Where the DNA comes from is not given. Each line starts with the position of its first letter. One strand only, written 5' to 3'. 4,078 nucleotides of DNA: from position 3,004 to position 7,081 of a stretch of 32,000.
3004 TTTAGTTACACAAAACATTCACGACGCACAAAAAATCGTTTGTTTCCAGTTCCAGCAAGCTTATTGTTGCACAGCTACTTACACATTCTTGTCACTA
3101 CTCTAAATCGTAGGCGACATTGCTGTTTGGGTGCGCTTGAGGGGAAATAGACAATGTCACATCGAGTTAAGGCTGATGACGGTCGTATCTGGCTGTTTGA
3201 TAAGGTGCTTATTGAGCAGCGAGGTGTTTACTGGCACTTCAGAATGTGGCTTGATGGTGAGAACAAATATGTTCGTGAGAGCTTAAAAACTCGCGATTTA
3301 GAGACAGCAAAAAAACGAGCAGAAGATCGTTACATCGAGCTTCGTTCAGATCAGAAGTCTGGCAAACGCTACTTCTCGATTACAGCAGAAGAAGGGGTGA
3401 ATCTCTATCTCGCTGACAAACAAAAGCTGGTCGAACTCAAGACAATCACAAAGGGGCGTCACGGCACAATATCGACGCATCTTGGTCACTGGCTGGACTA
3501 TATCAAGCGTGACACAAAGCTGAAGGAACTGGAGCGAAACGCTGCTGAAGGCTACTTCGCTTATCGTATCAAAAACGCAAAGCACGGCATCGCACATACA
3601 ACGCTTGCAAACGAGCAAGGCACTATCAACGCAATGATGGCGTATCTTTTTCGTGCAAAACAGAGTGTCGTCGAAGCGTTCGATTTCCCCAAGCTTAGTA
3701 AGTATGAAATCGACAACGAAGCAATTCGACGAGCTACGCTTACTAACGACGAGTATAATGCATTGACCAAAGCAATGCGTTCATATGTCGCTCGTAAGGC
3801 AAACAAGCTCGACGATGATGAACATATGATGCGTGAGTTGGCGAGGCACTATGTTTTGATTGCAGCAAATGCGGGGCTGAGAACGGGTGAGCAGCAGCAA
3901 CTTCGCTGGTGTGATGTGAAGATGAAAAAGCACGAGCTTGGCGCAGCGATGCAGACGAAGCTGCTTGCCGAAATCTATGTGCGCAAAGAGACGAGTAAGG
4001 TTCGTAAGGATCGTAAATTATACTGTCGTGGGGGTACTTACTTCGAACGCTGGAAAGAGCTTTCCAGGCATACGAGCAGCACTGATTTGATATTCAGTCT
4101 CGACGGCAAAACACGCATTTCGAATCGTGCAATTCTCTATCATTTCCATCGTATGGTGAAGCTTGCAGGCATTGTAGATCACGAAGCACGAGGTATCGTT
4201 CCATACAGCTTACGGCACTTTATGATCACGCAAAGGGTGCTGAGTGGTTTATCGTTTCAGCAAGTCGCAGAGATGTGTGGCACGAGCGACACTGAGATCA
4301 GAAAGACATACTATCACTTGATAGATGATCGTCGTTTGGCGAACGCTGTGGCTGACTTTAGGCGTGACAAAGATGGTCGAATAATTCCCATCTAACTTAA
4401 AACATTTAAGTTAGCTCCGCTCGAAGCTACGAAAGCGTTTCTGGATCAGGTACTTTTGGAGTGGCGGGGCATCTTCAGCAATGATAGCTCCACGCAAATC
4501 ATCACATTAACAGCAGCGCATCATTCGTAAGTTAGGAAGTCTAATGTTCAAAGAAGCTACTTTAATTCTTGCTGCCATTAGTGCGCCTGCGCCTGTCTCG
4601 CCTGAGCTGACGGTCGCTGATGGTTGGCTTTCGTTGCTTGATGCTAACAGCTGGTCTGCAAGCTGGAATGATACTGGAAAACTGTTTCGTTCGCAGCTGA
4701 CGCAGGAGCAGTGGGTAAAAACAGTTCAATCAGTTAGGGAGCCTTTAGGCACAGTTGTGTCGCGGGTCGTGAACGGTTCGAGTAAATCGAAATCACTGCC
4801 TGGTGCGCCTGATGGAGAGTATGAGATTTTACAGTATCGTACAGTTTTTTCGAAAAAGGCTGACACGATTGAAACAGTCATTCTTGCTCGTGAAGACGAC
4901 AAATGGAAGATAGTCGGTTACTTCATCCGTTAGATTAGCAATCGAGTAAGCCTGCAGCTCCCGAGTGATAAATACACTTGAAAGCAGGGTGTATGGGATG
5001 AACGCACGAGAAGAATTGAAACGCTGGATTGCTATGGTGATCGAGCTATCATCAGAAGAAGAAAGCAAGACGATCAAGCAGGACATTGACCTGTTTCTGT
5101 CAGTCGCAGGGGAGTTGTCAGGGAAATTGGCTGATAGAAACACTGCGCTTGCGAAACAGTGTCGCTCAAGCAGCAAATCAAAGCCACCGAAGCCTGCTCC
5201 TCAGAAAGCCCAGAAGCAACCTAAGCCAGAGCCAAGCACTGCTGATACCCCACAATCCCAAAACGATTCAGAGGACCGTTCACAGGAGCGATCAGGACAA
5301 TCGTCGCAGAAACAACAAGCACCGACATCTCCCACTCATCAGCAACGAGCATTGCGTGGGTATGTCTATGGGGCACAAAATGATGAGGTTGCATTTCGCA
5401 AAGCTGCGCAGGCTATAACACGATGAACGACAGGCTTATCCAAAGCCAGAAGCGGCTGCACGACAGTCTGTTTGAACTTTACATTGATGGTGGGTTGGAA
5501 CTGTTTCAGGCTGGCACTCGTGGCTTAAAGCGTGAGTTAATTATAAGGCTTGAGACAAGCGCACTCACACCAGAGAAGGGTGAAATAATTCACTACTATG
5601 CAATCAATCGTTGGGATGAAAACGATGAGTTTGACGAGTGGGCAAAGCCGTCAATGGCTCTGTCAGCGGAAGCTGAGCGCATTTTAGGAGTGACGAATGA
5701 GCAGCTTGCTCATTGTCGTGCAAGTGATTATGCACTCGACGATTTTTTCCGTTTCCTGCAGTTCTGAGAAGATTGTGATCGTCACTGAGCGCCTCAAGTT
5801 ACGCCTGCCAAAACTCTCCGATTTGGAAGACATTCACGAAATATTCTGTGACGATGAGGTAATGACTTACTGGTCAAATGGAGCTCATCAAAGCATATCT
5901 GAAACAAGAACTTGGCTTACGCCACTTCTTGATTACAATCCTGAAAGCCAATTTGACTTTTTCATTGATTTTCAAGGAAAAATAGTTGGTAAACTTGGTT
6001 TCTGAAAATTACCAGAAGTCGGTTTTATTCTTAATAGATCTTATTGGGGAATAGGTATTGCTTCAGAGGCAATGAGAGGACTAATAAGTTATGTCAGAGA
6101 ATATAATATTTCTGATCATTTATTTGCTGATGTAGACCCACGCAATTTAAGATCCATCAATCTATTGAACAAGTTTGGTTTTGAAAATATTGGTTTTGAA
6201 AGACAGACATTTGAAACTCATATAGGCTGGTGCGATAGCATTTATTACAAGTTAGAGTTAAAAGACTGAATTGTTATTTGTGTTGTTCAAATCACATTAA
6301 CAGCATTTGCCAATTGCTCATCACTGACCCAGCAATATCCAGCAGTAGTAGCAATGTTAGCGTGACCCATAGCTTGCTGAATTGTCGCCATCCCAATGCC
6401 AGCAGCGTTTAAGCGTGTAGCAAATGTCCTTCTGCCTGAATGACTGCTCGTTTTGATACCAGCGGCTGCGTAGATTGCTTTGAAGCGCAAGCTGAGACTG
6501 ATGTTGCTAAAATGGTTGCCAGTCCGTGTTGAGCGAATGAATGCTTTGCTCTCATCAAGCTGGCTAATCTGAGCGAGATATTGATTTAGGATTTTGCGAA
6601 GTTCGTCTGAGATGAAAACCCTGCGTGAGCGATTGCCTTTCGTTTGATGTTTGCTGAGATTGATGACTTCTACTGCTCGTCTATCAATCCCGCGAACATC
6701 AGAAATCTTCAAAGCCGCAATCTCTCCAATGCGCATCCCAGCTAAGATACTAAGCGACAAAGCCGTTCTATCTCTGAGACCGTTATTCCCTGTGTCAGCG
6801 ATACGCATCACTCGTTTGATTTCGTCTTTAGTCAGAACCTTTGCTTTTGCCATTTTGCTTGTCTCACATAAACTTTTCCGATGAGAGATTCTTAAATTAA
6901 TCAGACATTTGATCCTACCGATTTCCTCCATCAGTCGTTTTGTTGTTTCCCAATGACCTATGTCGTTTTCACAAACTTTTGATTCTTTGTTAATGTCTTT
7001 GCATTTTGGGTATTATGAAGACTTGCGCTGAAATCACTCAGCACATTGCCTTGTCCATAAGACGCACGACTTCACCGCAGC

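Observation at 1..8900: Two related integrative elements apparently stacked in tandem at one att site, ending exactly at a compositional break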

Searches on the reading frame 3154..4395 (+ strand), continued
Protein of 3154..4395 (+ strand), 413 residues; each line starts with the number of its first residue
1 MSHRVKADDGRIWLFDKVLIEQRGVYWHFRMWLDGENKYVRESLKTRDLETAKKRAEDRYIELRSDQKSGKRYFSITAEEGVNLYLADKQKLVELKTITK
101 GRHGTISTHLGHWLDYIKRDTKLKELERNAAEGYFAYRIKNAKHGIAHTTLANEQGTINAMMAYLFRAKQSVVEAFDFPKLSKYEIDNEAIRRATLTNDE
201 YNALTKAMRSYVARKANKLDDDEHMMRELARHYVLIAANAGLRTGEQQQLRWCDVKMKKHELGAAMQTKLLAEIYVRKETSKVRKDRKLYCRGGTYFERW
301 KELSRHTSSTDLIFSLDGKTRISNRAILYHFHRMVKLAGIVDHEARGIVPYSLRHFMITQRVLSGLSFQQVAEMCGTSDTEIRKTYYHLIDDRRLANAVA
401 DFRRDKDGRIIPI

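Call 32: search_dna_similar(query=window:3154-4395:+, collection=plasmids, mode=protein, max_rows=25, rows=spread)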
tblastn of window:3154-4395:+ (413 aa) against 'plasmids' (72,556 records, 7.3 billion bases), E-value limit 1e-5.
Records with a match: 1; places in all: 1; records where one place covers at least 80% of the query: 1.
Best place of each record, by identity: <60% 1.
By first word of the organism name: Rhizobium 1.
By predicted mobility (MOB-suite, as given by PLSDB): conjugative 1.
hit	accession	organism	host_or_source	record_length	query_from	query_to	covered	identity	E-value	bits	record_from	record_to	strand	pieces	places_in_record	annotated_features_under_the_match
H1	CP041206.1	Rhizobium sp. NIBRBAC000502774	Genome assembly,Coal mine soil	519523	16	386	90%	28.2%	4e-12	76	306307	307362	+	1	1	tyrosine-type recombinase/integrase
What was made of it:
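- Closest known: GIsul2 and its CR2-sul2 unit. Different: It has essentially no relatives among 72,556 plasmids (call 32).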

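Call 35: search_dna_similar(query=window:3154-4395:+, collection=plasmids, mode=protein, max_rows=40, max_evalue=1)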
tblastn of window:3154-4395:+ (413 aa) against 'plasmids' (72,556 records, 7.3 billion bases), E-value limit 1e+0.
Records with a match: 150; places in all: 156; records where one place covers at least 80% of the query: 3.
Best place of each record, by identity: <60% 150.
By first word of the organism name: Klebsiella 31; Escherichia 25; Bacillus 15; Enterobacter 13; Citrobacter 11; Rhodococcus 9; Salmonella 8; Pseudomonas 7; Clostridium 4; Acinetobacter 3; and 20 more.
By predicted mobility (MOB-suite, as given by PLSDB): conjugative 79; non-mobilizable 53; mobilizable 18.
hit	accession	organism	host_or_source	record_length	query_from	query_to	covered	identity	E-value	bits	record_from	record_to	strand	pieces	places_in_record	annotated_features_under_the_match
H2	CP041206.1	Rhizobium sp. NIBRBAC000502774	Genome assembly,Coal mine soil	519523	16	386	90%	28.2%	4e-12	76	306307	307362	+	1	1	tyrosine-type recombinase/integrase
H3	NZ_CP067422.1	Skermanella sp. TT6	Homo sapiens,single cell,skin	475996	16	386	90%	23.0%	1e-4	52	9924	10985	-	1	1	tyrosine-type recombinase/integrase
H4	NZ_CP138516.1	Variovorax paradoxus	Legume root,PacBio whole genome assembly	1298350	56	389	81%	22.3%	7e-1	40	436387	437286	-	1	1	none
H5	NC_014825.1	Ruminococcus albus 7 = DSM 20455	-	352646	71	387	77%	23.4%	2e-2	45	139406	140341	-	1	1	site-specific integrase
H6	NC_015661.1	Parageobacillus thermoglucosidasius C56-YS93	-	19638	119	392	66%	23.0%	3e-1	41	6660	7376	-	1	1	tyrosine-type recombinase/integrase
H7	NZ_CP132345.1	Clostridium butyricum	Homo sapiens,Faeces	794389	159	399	58%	24.3%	3e-2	44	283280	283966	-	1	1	site-specific integrase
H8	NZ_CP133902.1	Vibrio parahaemolyticus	Penaeus vannamei,Diseased shrimp,shrimp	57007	157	396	58%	24.2%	2e-4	51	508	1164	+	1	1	site-specific integrase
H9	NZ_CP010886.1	Vibrio parahaemolyticus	Shrimps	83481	157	396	58%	23.8%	1e-3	49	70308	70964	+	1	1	site-specific integrase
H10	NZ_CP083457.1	Deinococcus taeanensis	whole organism,coastal dune soil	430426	223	394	42%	28.0%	3e-4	51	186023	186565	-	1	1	site-specific integrase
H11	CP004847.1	Alteromonas mediterranea 615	-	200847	137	320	45%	25.7%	6e-3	47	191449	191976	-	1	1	none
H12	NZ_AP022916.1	Bacillus cereus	-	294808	230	399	41%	26.8%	2e-1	42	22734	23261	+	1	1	site-specific integrase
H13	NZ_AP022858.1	Bacillus cereus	-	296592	230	399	41%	26.8%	2e-1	42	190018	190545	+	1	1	site-specific integrase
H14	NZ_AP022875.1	Bacillus cereus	-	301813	230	399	41%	26.8%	2e-1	42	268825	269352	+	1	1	site-specific integrase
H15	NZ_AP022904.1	Bacillus cereus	-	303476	230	399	41%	26.8%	2e-1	42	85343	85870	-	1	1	site-specific integrase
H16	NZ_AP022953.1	Bacillus cereus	-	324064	230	399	41%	26.8%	2e-1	42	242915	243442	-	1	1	site-specific integrase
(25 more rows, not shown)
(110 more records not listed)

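Call 50: find_encoding_contigs(protein=P0156, flank=10000, max_places=3)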
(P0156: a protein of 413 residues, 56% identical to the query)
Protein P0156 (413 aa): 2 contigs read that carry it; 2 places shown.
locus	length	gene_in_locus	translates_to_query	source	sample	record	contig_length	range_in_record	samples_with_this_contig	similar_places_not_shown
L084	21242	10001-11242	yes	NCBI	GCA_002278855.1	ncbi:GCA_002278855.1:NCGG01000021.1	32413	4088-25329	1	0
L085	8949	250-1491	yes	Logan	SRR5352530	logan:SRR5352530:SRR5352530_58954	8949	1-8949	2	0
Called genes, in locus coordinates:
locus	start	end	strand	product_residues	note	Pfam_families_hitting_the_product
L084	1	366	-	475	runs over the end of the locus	PF01523:PmbA_TldD_1st, PF19290:PmbA_TldD_2nd, PF19289:PmbA_TldD_3rd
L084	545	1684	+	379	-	PF01702:TGT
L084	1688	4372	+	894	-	PF03710:GlnE, PF03445:DUF294 (faint), PF08335:GlnD_UR_UTase, PF03710:GlnE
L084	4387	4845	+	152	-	PF00578:AhpC-TSA, PF08534:Redoxin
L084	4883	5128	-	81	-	-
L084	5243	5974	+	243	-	PF01551:Peptidase_M23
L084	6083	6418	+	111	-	PF01521:Fe-S_biosyn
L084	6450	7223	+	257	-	PF03372:Exo_endo_phos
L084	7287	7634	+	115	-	-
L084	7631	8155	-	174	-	PF00440:TetR_N (weak)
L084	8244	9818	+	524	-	PF00117:GATase, PF07722:Peptidase_C26, PF02540:NAD_synthase (weak), PF03054:tRNA_Me_trans (faint), PF00958:GMP_synt_C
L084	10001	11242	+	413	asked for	PF00589:Phage_integrase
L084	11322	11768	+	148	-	-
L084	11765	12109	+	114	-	-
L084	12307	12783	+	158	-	-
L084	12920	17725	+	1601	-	PF13156:Mrr_cat_2, PF00270:DEAD, PF04851:ResIII, PF00271:Helicase_C, PF22240:ISP_coupler, PF02384:N6_Mtase (weak), PF07669:Eco57I (weak), PF18135:Type_ISP_C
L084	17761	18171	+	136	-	-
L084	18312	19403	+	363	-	-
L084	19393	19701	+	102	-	-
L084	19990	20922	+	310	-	-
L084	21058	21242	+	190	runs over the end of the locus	PF00239:Resolvase, PF02796:HTH_7 (weak)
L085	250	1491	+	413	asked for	PF00589:Phage_integrase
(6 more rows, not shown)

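Call 73: search_protein_families(library=pfam, proteins=[L084:11322-11768:+, L084:11765-12109:+], max_evalue=0.01)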
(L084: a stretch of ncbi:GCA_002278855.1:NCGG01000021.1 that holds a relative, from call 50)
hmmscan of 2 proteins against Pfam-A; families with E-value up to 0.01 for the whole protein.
L084:11322-11768:+ (148 aa): 0 families

L084:11765-12109:+ (114 aa): 0 families

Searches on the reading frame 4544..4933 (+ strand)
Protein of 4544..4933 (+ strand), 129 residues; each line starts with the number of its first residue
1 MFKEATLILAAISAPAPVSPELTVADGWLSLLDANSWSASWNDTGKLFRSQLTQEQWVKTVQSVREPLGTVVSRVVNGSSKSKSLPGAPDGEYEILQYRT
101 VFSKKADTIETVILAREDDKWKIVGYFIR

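Call 8: search_protein_families(library=pfam, proteins=[window:4544-4933:+], max_evalue=0.01)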
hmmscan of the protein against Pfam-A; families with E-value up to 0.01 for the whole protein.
window:4544-4933:+ (129 aa): 1 family
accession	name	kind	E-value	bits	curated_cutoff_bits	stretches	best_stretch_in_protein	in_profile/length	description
PF13211.12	DUF4019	-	3e-35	121.2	26.5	1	25-126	2-104/104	Protein of unknown function (DUF4019)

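Call 19: search_protein_families(library=phrogs, proteins=[window:4544-4933:+], max_evalue=0.01)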
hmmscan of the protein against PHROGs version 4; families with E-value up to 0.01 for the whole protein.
window:4544-4933:+ (129 aa): 0 families

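Call 20: search_protein_families(library=ncbifam, proteins=[window:4544-4933:+], max_evalue=0.01)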
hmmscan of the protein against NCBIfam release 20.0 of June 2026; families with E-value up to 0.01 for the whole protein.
window:4544-4933:+ (129 aa): 0 families

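Call 72: search_protein_families(library=padloc, proteins=[window:4544-4933:+], max_evalue=0.01)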
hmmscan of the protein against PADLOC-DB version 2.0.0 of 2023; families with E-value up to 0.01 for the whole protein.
window:4544-4933:+ (129 aa): 0 families

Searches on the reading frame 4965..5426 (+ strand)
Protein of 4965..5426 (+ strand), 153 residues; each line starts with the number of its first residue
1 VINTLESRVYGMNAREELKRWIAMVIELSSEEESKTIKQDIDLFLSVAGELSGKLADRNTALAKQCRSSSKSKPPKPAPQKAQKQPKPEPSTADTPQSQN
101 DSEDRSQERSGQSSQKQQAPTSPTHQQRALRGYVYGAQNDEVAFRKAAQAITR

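Call 8: search_protein_families(library=pfam, proteins=[window:4965-5426:+], max_evalue=0.01)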
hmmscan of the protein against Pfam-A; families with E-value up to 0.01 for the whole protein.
window:4965-5426:+ (153 aa): 0 families

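Call 19: search_protein_families(library=phrogs, proteins=[window:4965-5426:+], max_evalue=0.01)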
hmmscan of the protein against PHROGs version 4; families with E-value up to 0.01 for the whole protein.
window:4965-5426:+ (153 aa): 0 families

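Call 20: search_protein_families(library=ncbifam, proteins=[window:4965-5426:+], max_evalue=0.01)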
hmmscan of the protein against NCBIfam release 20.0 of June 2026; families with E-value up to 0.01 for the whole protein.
window:4965-5426:+ (153 aa): 1 family
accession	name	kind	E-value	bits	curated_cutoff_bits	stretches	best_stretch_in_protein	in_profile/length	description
NF033930.1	pneumo_PspA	exception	0.0032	16.3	850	1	53-121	354-421/659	pneumococcal surface protein A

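Call 72: search_protein_families(library=padloc, proteins=[window:4965-5426:+], max_evalue=0.01)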
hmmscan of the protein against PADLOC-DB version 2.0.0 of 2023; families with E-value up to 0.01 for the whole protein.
window:4965-5426:+ (153 aa): 1 family
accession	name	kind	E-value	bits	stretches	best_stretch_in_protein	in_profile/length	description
PDLC03969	TmtA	-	0.0076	11.8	1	60-142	1297-1375/1563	-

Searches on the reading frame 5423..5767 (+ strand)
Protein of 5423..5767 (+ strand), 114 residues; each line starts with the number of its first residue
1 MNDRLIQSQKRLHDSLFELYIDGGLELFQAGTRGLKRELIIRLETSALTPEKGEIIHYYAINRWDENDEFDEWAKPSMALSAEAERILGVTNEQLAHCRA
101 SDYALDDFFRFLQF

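Call 8: search_protein_families(library=pfam, proteins=[window:5423-5767:+], max_evalue=0.01)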
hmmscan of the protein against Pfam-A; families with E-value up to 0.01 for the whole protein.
window:5423-5767:+ (114 aa): 0 families

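Call 19: search_protein_families(library=phrogs, proteins=[window:5423-5767:+], max_evalue=0.01)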
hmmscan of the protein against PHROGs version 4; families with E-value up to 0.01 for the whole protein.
window:5423-5767:+ (114 aa): 0 families

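Call 20: search_protein_families(library=ncbifam, proteins=[window:5423-5767:+], max_evalue=0.01)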
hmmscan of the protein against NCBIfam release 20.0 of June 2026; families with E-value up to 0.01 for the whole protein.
window:5423-5767:+ (114 aa): 6 families
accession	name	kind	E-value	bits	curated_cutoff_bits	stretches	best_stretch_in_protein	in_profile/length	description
TIGR01406.1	dnaQ_proteo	equivalog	0.00018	21.2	222.7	1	37-112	1-80/231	DNA polymerase III subunit epsilon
NF005836.0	PRK07740.1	equivalog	0.0011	18.4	261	1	40-113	63-140/244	hypothetical protein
NF001688.0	PRK00448.1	equivalog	0.0018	15.9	873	1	41-112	428-501/1445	PolC-type DNA polymerase III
NF004316.1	PRK05711.1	equivalog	0.0045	16.7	196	1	37-113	2-82/234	DNA polymerase III subunit epsilon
NF005289.0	PRK06807.1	equivalog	0.0065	15.7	335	1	39-113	11-87/313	3'-5' exonuclease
TIGR01405.1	polC_Gram_pos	equivalog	0.0076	13.9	1043.45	1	40-112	193-267/1211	DNA polymerase III subunit alpha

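Call 72: search_protein_families(library=padloc, proteins=[window:5423-5767:+], max_evalue=0.01)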
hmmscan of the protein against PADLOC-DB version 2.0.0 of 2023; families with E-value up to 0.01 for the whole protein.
window:5423-5767:+ (114 aa): 1 family
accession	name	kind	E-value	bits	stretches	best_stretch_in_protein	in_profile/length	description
PDLC01247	DEDDh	-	3e-06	26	1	40-112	2-70/139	"CAS-I,CAS-II,CAS-III,CAS-IV,CAS-V,CAS-VI; associated"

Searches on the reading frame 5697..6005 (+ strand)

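Call 8: search_protein_families(library=pfam, proteins=[window:5697-6005:+], max_evalue=0.01)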
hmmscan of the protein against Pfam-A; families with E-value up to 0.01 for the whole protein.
window:5697-6005:+ (102 aa): 2 families
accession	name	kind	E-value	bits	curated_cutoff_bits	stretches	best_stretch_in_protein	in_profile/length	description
PF13302.13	Acetyltransf_3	-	9.1e-08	33.3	25.4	1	32-101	1-70/138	Acetyltransferase (GNAT) domain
PF13420.13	Acetyltransf_4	-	0.00047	20.6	24.3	1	35-100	1-64/155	Acetyltransferase (GNAT) domain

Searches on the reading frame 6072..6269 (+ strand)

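Call 9: search_protein_families(library=pfam, proteins=[window:6072-6269:+], max_evalue=0.01)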
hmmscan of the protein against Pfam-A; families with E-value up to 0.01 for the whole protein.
window:6072-6269:+ (65 aa): 2 families
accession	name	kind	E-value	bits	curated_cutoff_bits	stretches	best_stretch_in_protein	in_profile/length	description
PF13420.13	Acetyltransf_4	-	0.00019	21.9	24.3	1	4-57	101-154/155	Acetyltransferase (GNAT) domain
PF13302.13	Acetyltransf_3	-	0.0094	17.1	25.4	0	2-38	102-138/138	Acetyltransferase (GNAT) domain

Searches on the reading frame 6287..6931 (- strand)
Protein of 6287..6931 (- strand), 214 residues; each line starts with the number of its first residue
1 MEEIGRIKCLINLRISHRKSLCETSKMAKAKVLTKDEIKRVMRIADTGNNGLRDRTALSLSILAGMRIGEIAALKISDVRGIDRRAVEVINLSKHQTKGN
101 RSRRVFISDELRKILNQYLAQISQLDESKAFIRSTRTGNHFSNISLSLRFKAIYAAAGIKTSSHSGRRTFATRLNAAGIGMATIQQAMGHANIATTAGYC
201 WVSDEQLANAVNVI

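Call 8: search_protein_families(library=pfam, proteins=[window:6287-6931:-], max_evalue=0.01)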
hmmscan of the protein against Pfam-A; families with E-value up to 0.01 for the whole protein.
window:6287-6931:- (214 aa): 1 family
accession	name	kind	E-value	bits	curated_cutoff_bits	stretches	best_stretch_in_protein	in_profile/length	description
PF00589.27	Phage_integrase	-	1.8e-32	112.9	27.1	1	31-204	1-170/172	Phage integrase family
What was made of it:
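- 6287..6931 (-): Element 2: short tyrosine recombinase consisting of the catalytic domain only (188-214 aa). Pfam Phage_integrase, E 1.8e-32 (call 8).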

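Call 19: search_protein_families(library=phrogs, proteins=[window:6287-6931:-], max_evalue=0.01)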
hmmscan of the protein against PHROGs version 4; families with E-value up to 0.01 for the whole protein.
window:6287-6931:- (214 aa): 6 families
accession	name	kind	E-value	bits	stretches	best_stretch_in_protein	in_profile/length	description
phrog_216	-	integration and excision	1.7e-40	140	1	24-211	47-233/301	integrase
phrog_1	-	integration and excision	9.4e-36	125.2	1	30-212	268-445/611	integrase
phrog_7685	-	integration and excision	3.4e-09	37.6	1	100-214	126-235/240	integrase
phrog_7269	-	integration and excision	1.2e-06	29.3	1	150-212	17-79/89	integrase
phrog_34557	-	integration and excision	5.8e-06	27.1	1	128-210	92-173/183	integrase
phrog_23271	-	unknown function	5.8e-05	24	1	156-205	4-53/67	-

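Call 20: search_protein_families(library=ncbifam, proteins=[window:6287-6931:-], max_evalue=0.01)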
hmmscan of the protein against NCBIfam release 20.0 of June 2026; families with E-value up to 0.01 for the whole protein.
window:6287-6931:- (214 aa): 12 families
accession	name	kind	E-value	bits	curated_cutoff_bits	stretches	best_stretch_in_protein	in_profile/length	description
NF040815.2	recomb_XerA_Arch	equivalog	3.6e-27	95.6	220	1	27-209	91-261/263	site-specific tyrosine recombinase/integron integrase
TIGR02225.1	recomb_XerD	equivalog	2.8e-23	82.7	329.6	1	29-212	100-284/290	site-specific tyrosine recombinase XerD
TIGR02224.1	recomb_XerC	equivalog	5.4e-23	81.8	335.15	1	31-210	105-285/295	tyrosine recombinase XerC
NF001399.0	PRK00283.1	subfamily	3.4e-21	75.8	279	1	31-211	112-292/300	tyrosine recombinase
NF002331.0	PRK01287.1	subfamily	4.7e-17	62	371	1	24-207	133-317/365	site-specific tyrosine recombinase XerC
TIGR02249.1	integrase_gron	subfamily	7.5e-16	58.4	265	2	14-125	82-183/315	integron integrase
NF003462.0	PRK05084.1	equivalog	6.3e-14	51.5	267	1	50-212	193-354/360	tyrosine recombinase XerS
NF007370.0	PRK09870.1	subfamily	1.2e-12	47.9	221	1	26-200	6-177/200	tyrosine-type DNA invertase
NF007371.0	PRK09871.1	subfamily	4.7e-07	29.5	222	1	27-200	1-172/198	tyrosine-type DNA invertase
NF040693.1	recomb_GmtY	equivalog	1.1e-06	28.2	340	1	156-210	380-440/441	gamma-mobile-trio recombinase GmtY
NF041502.1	integrase_1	equivalog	6.6e-06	25.1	350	1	106-202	264-360/484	site-specific integrase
NF011946.0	PRK15417.1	equivalog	1.9e-05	24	435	1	143-203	254-316/337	integron integrase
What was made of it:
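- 6287..6931 (-): Xer-like and invertase-like NCBIfam hits below cut-off (call 20).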

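Call 72: search_protein_families(library=padloc, proteins=[window:6287-6931:-], max_evalue=0.01)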
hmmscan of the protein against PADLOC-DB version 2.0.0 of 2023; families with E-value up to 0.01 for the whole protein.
window:6287-6931:- (214 aa): 0 families
